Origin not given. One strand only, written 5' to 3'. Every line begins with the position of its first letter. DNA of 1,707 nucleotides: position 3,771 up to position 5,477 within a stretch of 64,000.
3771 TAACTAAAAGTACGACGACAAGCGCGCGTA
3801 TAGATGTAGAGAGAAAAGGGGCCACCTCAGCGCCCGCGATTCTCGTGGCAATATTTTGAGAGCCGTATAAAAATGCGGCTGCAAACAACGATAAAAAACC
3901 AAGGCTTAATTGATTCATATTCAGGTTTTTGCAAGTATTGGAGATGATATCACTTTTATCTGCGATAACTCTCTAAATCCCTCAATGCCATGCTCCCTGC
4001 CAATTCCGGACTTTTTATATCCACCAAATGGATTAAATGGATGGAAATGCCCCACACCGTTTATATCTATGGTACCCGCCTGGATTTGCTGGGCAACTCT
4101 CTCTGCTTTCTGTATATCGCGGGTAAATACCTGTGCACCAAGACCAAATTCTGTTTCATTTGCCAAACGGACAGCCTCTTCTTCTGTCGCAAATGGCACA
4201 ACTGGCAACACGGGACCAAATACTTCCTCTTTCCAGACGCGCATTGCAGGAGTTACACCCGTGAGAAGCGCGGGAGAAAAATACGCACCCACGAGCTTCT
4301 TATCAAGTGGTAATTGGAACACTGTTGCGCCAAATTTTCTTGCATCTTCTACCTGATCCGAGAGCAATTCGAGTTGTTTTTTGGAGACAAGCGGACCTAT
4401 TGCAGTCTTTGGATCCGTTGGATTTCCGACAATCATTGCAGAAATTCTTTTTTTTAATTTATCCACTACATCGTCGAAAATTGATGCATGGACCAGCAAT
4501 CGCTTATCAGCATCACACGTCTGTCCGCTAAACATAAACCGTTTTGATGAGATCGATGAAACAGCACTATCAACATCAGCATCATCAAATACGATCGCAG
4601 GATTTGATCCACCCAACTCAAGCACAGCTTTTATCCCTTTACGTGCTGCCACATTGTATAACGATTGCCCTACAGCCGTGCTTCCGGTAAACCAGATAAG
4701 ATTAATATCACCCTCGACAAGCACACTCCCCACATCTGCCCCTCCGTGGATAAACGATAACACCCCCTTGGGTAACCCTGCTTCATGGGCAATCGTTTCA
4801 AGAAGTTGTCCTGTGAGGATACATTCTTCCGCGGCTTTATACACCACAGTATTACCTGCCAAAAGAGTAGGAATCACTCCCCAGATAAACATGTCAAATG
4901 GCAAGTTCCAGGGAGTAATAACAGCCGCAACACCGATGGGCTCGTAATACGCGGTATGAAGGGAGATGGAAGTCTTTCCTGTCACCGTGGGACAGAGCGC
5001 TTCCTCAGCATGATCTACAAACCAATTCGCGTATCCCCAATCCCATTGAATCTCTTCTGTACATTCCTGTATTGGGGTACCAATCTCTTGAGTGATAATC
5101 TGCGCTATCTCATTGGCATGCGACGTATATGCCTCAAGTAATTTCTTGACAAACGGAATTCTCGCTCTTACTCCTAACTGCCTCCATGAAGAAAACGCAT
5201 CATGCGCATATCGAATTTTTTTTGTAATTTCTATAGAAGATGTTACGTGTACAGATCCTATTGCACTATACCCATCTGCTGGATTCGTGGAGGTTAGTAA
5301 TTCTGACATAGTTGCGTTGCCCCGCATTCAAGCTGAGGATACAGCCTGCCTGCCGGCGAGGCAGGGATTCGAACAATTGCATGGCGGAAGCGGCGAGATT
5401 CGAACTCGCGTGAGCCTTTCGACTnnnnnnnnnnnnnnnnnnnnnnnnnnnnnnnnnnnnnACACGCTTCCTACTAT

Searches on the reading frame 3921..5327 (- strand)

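Call 77: search_protein_families(library=pfam, proteins=[window:3921-5327:-], max_evalue=0.001)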
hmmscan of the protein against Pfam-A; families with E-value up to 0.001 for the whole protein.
window:3921-5327:- (468 aa): 1 family
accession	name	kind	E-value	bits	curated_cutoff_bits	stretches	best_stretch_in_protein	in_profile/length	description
PF00171.27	Aldedh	-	7.7e-137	457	23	1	11-460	9-461/461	Aldehyde dehydrogenase family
